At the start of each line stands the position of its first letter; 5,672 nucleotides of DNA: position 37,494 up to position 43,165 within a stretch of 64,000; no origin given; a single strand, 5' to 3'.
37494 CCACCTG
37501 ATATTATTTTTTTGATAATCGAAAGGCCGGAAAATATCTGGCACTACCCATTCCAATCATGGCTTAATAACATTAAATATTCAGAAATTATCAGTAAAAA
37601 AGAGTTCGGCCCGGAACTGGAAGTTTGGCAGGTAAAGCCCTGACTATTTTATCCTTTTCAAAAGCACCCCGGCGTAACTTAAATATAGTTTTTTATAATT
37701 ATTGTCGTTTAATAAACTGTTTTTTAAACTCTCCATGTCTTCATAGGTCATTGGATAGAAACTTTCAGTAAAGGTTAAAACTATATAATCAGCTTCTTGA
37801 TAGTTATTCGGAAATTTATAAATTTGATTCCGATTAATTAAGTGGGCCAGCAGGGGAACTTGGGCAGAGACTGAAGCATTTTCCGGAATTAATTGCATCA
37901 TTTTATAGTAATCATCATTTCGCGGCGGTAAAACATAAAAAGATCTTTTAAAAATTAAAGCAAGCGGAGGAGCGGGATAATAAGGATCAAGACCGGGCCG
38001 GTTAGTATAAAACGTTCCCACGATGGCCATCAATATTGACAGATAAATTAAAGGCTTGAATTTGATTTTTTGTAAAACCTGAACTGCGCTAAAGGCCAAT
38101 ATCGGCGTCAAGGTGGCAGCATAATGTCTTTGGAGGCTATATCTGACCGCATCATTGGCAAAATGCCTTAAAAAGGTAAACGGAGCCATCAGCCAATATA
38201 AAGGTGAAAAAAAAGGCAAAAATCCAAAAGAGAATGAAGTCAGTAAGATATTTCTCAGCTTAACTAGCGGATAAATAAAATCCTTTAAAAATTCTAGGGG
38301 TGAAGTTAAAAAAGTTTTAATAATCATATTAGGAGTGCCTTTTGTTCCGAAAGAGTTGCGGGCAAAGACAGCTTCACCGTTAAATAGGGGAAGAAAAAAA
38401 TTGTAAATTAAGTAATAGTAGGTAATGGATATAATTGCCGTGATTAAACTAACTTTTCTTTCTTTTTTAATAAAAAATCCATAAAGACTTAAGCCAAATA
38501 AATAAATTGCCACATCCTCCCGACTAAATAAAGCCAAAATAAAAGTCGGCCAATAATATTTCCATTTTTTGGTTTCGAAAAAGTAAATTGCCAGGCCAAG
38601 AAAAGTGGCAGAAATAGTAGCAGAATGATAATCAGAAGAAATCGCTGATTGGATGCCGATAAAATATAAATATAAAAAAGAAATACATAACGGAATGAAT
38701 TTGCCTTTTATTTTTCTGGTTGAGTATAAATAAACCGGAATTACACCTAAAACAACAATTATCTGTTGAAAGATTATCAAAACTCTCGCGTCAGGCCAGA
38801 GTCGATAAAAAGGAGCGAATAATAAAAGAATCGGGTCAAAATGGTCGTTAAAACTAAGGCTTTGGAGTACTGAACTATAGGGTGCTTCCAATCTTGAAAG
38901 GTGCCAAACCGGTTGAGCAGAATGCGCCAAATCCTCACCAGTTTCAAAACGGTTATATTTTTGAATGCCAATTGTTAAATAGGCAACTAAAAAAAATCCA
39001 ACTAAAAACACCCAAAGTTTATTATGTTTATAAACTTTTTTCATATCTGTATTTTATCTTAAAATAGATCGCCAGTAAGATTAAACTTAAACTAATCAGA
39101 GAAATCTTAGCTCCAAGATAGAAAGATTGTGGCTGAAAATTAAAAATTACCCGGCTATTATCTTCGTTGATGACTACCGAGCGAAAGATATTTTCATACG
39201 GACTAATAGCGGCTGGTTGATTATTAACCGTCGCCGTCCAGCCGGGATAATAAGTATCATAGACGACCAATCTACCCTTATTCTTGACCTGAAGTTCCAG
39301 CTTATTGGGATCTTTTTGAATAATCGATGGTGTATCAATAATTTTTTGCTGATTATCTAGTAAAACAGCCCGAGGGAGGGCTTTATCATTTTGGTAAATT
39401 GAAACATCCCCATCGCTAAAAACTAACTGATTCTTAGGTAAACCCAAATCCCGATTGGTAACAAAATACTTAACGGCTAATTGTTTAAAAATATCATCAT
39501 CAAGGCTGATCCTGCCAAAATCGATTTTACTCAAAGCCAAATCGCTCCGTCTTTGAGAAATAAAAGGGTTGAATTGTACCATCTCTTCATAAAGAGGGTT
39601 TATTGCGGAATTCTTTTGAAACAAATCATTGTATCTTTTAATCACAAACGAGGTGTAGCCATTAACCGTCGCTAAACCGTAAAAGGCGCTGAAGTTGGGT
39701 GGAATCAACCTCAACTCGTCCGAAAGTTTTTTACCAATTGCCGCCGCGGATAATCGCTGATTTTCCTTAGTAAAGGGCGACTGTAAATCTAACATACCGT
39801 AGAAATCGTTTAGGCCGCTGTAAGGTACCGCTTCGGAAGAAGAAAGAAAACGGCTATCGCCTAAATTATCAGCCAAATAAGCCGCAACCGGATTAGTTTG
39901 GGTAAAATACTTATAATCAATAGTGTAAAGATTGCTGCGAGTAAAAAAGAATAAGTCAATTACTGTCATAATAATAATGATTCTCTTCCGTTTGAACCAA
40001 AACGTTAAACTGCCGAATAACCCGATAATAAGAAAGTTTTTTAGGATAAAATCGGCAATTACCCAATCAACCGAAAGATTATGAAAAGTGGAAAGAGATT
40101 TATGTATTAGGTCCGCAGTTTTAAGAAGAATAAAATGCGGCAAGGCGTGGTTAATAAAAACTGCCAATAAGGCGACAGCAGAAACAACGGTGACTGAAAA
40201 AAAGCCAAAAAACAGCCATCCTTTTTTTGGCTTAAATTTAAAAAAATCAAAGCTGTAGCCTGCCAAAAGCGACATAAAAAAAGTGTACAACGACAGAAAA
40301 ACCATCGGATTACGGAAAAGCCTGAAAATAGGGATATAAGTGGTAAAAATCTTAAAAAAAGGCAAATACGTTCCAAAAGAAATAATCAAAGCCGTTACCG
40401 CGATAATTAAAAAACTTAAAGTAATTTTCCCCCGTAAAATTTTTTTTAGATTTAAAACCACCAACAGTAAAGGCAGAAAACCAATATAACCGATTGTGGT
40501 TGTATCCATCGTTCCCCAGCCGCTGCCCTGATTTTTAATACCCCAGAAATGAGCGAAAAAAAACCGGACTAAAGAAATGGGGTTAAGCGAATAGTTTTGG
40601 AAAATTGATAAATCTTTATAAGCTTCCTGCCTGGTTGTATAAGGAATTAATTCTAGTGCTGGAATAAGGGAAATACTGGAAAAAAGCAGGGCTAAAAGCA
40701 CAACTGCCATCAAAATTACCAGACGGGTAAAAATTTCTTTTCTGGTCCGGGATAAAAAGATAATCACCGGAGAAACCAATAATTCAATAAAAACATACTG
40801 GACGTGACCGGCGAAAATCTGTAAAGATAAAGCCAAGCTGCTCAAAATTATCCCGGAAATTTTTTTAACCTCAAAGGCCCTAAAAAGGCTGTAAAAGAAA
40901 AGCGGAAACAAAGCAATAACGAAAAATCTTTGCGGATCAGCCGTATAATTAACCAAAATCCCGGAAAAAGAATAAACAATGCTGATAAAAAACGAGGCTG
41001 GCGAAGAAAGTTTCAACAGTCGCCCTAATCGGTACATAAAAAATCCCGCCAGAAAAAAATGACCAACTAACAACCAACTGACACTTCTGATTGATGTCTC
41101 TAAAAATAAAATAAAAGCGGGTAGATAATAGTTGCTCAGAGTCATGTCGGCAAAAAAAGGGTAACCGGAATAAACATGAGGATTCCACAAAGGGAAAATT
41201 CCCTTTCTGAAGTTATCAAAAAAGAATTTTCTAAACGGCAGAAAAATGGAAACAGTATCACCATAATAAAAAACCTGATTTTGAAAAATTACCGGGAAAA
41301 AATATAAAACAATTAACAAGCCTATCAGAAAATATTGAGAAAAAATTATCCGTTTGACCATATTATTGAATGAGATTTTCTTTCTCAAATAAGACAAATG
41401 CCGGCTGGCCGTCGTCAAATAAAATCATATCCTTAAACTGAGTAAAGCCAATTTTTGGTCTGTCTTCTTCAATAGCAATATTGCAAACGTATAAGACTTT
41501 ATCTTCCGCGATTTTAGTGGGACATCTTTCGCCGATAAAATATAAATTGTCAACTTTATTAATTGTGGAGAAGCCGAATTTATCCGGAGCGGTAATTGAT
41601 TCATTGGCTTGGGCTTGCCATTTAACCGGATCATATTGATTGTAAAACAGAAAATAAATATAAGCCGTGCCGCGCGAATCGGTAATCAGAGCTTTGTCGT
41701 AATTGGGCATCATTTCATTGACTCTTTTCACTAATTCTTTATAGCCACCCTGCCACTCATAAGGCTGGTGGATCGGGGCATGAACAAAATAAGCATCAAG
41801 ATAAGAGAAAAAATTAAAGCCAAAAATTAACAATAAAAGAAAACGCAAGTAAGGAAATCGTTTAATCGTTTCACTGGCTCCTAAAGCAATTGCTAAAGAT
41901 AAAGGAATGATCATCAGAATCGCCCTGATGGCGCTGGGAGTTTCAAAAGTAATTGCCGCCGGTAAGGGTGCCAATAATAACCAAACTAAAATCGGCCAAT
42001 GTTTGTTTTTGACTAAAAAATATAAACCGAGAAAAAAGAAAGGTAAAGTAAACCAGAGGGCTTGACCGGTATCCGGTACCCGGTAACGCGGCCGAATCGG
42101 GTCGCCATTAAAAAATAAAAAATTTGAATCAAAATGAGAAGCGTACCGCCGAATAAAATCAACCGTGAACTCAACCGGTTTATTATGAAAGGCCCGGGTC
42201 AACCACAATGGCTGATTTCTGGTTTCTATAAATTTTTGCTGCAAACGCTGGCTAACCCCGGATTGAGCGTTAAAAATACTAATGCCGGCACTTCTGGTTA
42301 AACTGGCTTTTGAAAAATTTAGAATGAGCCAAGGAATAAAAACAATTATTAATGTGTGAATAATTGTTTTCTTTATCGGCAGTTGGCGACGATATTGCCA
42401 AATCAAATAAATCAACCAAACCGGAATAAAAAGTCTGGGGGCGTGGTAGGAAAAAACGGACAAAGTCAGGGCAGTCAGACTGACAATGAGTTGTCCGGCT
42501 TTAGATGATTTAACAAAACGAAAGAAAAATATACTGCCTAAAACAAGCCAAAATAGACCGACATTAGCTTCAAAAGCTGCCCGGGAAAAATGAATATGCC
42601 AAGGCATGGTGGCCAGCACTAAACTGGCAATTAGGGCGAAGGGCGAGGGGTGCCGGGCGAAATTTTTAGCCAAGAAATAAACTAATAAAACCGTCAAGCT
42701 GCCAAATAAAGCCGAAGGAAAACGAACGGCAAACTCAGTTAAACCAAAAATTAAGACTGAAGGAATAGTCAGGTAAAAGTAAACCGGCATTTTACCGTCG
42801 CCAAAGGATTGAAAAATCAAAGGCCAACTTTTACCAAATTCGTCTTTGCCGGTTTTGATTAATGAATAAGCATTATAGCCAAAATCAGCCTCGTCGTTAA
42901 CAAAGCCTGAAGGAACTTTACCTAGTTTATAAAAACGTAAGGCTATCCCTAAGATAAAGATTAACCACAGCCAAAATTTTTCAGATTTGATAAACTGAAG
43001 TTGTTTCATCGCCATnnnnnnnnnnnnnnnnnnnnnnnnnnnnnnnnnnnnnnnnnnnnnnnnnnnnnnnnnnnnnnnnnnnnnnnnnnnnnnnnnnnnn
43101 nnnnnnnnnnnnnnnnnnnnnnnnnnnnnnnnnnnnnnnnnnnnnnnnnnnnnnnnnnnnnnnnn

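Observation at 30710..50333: Uninterrupted 19.6 kb array of 13 polytopic membrane proteins: five PMT/ArnT-like paralogs, YfhO, DUF2079, DUF2029-like and others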

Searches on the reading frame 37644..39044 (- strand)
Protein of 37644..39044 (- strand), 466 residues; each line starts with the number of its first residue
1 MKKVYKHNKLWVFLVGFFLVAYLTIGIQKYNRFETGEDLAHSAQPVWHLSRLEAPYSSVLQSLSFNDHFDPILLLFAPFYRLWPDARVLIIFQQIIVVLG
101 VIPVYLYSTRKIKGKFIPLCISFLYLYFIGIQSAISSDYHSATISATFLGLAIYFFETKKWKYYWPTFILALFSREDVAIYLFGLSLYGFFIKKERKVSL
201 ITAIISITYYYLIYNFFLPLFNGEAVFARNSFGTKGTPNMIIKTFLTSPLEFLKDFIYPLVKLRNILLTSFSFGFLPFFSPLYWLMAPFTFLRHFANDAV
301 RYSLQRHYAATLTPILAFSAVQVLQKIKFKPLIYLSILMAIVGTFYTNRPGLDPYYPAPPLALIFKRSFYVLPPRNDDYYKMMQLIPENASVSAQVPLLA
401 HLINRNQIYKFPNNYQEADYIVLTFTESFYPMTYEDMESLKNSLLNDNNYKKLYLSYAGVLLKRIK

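Call 5: search_protein_families(library=pfam, proteins=[window:37644-39044:-], max_evalue=0.01)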
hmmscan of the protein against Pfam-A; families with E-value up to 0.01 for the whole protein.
window:37644-39044:- (466 aa): 1 family
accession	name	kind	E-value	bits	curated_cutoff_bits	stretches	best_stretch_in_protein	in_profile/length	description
PF09852.15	DUF2079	-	4.3e-43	148.5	28.2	1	38-424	11-422/459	Predicted membrane protein (DUF2079)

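Call 9: search_protein_families(library=ncbifam, proteins=[window:37644-39044:-], max_evalue=0.01)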
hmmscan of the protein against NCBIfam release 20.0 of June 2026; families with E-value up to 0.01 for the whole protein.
window:37644-39044:- (466 aa): 1 family
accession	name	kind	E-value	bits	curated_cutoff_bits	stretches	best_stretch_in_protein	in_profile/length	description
NF046093.1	AZOBR_p60025_fam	subfamily_domain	0.00032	20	150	1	119-203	142-225/232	AZOBR_p60025 family cell surface glycopolymer formation protein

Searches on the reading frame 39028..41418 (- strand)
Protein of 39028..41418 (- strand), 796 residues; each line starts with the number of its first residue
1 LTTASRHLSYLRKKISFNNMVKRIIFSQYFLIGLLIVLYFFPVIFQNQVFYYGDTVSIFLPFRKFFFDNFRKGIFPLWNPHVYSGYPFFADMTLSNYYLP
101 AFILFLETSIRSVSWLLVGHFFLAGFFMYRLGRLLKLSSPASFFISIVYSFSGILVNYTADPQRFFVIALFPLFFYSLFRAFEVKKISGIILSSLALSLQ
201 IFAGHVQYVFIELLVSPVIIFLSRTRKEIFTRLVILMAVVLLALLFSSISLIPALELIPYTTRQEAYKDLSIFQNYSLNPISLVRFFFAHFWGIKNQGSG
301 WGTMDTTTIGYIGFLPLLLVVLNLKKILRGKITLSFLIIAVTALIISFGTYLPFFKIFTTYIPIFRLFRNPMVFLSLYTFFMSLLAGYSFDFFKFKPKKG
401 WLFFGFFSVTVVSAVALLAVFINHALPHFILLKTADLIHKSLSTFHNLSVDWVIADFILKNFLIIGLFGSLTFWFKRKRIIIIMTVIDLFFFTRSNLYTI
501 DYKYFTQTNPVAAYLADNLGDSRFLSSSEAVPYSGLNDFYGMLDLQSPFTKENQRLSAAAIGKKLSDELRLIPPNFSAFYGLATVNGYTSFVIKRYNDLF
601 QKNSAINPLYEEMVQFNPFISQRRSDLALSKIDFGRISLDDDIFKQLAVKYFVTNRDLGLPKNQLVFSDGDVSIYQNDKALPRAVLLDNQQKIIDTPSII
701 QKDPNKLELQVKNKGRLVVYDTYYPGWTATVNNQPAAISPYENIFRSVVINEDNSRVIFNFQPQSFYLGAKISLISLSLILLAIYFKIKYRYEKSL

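Call 5: search_protein_families(library=pfam, proteins=[window:39028-41418:-], max_evalue=0.01)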
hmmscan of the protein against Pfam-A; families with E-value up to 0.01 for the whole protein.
window:39028-41418:- (796 aa): 1 family
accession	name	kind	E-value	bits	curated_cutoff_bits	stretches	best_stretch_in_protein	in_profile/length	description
PF09586.16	YfhO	-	1.1e-07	31.2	28.5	1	673-773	735-835/835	Bacterial membrane protein YfhO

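Call 9: search_protein_families(library=ncbifam, proteins=[window:39028-41418:-], max_evalue=0.01)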
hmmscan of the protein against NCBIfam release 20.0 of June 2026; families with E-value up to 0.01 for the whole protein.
window:39028-41418:- (796 aa): 0 families

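Call 14: find_related_loci(query=window:39028-41418:-, collection=genome_contigs, flank=10000)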
Query window:39028-41418:- (796 aa) in genome_contigs; peptide patterns used: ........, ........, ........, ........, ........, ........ (x = any residue, [..] = any of these).
64 stretches matched a pattern; 2 encode a relative of the query (tblastn E <= 1e-3); 2 distinct loci.
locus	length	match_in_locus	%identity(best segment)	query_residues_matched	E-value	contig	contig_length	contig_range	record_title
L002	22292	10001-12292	69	1-776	0e+0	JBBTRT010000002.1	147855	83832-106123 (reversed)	MAG: Patescibacteria group bacterium isolate H52-bin002_1 H52_bin002_1_000000000002, whole genome shotgun sequence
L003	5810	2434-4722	46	20-776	0e+0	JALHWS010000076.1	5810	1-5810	MAG: Candidatus Microgenomates bacterium isolate PFL108 seq_1869782, whole genome shotgun sequence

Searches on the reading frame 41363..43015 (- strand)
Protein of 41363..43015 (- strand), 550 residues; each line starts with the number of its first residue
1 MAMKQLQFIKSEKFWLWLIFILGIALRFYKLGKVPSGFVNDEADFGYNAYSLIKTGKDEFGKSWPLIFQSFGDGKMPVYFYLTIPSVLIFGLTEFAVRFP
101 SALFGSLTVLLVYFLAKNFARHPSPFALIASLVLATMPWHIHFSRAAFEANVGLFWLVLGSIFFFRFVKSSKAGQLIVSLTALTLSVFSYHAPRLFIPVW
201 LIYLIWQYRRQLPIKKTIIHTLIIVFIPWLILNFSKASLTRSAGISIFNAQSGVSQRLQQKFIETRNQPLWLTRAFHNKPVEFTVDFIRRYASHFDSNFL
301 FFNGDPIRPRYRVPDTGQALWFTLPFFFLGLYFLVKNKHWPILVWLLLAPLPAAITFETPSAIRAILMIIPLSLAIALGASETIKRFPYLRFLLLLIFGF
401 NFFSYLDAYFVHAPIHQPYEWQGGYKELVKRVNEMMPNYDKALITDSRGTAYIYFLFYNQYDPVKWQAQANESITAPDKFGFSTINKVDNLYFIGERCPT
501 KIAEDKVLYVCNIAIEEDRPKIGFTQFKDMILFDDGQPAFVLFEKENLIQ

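Call 5: search_protein_families(library=pfam, proteins=[window:41363-43015:-], max_evalue=0.01)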
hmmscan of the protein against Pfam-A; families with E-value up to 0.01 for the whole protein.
window:41363-43015:- (550 aa): 2 families
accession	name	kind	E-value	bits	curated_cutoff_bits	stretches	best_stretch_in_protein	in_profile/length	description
PF13231.12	PMT_2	-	6.4e-13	49.7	26.1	1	77-230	4-158/160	Dolichyl-phosphate-mannose-protein mannosyltransferase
PF02366.24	PMT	-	8.3e-11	42.3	22.7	1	18-233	2-234/245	Dolichyl-phosphate-mannose-protein mannosyltransferase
